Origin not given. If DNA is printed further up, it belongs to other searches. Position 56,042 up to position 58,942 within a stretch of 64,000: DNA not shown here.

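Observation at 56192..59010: A glycyl radical eliminase transcribed divergently from dsrAB is a candidate sulfite-releasing organosulfonate lyase feeding Dsr.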

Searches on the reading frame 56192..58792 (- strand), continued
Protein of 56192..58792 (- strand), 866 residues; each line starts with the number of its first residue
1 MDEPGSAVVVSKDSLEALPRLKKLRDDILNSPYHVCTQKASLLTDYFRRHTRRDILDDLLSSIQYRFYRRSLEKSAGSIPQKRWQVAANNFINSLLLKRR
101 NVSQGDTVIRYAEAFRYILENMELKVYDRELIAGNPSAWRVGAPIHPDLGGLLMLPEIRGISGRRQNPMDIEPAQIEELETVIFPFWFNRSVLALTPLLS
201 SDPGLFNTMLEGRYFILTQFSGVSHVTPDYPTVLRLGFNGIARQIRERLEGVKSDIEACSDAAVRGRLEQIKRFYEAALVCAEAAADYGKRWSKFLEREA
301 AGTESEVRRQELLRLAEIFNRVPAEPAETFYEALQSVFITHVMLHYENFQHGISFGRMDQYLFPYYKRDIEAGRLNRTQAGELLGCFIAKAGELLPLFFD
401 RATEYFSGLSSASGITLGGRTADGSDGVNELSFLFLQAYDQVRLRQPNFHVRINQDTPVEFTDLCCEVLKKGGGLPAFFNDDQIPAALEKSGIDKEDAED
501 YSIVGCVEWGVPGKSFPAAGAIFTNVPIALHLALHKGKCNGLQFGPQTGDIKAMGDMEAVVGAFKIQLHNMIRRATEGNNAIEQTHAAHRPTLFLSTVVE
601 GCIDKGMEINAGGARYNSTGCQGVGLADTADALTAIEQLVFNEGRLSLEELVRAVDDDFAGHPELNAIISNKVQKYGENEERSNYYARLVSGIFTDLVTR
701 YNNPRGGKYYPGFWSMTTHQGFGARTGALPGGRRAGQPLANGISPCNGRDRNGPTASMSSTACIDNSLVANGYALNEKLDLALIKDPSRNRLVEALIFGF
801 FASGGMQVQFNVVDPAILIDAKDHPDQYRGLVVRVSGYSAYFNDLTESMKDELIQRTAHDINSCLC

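Call 15: search_solved_structures(query=window:56192-58792:-, max_evalue=1e-120, show_alignments=5)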
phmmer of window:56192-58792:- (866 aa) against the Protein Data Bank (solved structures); distinct sequences matched with E-value up to 1e-120: 5.
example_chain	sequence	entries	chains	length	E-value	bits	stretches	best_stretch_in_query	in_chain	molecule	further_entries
2f3o_A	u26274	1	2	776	1.5e-153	516.4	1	104-857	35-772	pyruvate formate-lyase 2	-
1r8w_A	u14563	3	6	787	6.1e-139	468.1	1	106-859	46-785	glycerol dehydratase | B12-independent glycerol dehydratase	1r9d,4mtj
9f3w_A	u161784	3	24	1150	1.8e-130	440.1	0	106-858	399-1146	Choline trimethylamine-lyase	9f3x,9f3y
5i2a_A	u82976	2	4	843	6.1e-130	438.3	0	102-659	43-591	Diol-dehydratase | Diol dehydratase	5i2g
9rco_A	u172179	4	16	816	5.8e-126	425.2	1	105-858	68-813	Glycyl radical protein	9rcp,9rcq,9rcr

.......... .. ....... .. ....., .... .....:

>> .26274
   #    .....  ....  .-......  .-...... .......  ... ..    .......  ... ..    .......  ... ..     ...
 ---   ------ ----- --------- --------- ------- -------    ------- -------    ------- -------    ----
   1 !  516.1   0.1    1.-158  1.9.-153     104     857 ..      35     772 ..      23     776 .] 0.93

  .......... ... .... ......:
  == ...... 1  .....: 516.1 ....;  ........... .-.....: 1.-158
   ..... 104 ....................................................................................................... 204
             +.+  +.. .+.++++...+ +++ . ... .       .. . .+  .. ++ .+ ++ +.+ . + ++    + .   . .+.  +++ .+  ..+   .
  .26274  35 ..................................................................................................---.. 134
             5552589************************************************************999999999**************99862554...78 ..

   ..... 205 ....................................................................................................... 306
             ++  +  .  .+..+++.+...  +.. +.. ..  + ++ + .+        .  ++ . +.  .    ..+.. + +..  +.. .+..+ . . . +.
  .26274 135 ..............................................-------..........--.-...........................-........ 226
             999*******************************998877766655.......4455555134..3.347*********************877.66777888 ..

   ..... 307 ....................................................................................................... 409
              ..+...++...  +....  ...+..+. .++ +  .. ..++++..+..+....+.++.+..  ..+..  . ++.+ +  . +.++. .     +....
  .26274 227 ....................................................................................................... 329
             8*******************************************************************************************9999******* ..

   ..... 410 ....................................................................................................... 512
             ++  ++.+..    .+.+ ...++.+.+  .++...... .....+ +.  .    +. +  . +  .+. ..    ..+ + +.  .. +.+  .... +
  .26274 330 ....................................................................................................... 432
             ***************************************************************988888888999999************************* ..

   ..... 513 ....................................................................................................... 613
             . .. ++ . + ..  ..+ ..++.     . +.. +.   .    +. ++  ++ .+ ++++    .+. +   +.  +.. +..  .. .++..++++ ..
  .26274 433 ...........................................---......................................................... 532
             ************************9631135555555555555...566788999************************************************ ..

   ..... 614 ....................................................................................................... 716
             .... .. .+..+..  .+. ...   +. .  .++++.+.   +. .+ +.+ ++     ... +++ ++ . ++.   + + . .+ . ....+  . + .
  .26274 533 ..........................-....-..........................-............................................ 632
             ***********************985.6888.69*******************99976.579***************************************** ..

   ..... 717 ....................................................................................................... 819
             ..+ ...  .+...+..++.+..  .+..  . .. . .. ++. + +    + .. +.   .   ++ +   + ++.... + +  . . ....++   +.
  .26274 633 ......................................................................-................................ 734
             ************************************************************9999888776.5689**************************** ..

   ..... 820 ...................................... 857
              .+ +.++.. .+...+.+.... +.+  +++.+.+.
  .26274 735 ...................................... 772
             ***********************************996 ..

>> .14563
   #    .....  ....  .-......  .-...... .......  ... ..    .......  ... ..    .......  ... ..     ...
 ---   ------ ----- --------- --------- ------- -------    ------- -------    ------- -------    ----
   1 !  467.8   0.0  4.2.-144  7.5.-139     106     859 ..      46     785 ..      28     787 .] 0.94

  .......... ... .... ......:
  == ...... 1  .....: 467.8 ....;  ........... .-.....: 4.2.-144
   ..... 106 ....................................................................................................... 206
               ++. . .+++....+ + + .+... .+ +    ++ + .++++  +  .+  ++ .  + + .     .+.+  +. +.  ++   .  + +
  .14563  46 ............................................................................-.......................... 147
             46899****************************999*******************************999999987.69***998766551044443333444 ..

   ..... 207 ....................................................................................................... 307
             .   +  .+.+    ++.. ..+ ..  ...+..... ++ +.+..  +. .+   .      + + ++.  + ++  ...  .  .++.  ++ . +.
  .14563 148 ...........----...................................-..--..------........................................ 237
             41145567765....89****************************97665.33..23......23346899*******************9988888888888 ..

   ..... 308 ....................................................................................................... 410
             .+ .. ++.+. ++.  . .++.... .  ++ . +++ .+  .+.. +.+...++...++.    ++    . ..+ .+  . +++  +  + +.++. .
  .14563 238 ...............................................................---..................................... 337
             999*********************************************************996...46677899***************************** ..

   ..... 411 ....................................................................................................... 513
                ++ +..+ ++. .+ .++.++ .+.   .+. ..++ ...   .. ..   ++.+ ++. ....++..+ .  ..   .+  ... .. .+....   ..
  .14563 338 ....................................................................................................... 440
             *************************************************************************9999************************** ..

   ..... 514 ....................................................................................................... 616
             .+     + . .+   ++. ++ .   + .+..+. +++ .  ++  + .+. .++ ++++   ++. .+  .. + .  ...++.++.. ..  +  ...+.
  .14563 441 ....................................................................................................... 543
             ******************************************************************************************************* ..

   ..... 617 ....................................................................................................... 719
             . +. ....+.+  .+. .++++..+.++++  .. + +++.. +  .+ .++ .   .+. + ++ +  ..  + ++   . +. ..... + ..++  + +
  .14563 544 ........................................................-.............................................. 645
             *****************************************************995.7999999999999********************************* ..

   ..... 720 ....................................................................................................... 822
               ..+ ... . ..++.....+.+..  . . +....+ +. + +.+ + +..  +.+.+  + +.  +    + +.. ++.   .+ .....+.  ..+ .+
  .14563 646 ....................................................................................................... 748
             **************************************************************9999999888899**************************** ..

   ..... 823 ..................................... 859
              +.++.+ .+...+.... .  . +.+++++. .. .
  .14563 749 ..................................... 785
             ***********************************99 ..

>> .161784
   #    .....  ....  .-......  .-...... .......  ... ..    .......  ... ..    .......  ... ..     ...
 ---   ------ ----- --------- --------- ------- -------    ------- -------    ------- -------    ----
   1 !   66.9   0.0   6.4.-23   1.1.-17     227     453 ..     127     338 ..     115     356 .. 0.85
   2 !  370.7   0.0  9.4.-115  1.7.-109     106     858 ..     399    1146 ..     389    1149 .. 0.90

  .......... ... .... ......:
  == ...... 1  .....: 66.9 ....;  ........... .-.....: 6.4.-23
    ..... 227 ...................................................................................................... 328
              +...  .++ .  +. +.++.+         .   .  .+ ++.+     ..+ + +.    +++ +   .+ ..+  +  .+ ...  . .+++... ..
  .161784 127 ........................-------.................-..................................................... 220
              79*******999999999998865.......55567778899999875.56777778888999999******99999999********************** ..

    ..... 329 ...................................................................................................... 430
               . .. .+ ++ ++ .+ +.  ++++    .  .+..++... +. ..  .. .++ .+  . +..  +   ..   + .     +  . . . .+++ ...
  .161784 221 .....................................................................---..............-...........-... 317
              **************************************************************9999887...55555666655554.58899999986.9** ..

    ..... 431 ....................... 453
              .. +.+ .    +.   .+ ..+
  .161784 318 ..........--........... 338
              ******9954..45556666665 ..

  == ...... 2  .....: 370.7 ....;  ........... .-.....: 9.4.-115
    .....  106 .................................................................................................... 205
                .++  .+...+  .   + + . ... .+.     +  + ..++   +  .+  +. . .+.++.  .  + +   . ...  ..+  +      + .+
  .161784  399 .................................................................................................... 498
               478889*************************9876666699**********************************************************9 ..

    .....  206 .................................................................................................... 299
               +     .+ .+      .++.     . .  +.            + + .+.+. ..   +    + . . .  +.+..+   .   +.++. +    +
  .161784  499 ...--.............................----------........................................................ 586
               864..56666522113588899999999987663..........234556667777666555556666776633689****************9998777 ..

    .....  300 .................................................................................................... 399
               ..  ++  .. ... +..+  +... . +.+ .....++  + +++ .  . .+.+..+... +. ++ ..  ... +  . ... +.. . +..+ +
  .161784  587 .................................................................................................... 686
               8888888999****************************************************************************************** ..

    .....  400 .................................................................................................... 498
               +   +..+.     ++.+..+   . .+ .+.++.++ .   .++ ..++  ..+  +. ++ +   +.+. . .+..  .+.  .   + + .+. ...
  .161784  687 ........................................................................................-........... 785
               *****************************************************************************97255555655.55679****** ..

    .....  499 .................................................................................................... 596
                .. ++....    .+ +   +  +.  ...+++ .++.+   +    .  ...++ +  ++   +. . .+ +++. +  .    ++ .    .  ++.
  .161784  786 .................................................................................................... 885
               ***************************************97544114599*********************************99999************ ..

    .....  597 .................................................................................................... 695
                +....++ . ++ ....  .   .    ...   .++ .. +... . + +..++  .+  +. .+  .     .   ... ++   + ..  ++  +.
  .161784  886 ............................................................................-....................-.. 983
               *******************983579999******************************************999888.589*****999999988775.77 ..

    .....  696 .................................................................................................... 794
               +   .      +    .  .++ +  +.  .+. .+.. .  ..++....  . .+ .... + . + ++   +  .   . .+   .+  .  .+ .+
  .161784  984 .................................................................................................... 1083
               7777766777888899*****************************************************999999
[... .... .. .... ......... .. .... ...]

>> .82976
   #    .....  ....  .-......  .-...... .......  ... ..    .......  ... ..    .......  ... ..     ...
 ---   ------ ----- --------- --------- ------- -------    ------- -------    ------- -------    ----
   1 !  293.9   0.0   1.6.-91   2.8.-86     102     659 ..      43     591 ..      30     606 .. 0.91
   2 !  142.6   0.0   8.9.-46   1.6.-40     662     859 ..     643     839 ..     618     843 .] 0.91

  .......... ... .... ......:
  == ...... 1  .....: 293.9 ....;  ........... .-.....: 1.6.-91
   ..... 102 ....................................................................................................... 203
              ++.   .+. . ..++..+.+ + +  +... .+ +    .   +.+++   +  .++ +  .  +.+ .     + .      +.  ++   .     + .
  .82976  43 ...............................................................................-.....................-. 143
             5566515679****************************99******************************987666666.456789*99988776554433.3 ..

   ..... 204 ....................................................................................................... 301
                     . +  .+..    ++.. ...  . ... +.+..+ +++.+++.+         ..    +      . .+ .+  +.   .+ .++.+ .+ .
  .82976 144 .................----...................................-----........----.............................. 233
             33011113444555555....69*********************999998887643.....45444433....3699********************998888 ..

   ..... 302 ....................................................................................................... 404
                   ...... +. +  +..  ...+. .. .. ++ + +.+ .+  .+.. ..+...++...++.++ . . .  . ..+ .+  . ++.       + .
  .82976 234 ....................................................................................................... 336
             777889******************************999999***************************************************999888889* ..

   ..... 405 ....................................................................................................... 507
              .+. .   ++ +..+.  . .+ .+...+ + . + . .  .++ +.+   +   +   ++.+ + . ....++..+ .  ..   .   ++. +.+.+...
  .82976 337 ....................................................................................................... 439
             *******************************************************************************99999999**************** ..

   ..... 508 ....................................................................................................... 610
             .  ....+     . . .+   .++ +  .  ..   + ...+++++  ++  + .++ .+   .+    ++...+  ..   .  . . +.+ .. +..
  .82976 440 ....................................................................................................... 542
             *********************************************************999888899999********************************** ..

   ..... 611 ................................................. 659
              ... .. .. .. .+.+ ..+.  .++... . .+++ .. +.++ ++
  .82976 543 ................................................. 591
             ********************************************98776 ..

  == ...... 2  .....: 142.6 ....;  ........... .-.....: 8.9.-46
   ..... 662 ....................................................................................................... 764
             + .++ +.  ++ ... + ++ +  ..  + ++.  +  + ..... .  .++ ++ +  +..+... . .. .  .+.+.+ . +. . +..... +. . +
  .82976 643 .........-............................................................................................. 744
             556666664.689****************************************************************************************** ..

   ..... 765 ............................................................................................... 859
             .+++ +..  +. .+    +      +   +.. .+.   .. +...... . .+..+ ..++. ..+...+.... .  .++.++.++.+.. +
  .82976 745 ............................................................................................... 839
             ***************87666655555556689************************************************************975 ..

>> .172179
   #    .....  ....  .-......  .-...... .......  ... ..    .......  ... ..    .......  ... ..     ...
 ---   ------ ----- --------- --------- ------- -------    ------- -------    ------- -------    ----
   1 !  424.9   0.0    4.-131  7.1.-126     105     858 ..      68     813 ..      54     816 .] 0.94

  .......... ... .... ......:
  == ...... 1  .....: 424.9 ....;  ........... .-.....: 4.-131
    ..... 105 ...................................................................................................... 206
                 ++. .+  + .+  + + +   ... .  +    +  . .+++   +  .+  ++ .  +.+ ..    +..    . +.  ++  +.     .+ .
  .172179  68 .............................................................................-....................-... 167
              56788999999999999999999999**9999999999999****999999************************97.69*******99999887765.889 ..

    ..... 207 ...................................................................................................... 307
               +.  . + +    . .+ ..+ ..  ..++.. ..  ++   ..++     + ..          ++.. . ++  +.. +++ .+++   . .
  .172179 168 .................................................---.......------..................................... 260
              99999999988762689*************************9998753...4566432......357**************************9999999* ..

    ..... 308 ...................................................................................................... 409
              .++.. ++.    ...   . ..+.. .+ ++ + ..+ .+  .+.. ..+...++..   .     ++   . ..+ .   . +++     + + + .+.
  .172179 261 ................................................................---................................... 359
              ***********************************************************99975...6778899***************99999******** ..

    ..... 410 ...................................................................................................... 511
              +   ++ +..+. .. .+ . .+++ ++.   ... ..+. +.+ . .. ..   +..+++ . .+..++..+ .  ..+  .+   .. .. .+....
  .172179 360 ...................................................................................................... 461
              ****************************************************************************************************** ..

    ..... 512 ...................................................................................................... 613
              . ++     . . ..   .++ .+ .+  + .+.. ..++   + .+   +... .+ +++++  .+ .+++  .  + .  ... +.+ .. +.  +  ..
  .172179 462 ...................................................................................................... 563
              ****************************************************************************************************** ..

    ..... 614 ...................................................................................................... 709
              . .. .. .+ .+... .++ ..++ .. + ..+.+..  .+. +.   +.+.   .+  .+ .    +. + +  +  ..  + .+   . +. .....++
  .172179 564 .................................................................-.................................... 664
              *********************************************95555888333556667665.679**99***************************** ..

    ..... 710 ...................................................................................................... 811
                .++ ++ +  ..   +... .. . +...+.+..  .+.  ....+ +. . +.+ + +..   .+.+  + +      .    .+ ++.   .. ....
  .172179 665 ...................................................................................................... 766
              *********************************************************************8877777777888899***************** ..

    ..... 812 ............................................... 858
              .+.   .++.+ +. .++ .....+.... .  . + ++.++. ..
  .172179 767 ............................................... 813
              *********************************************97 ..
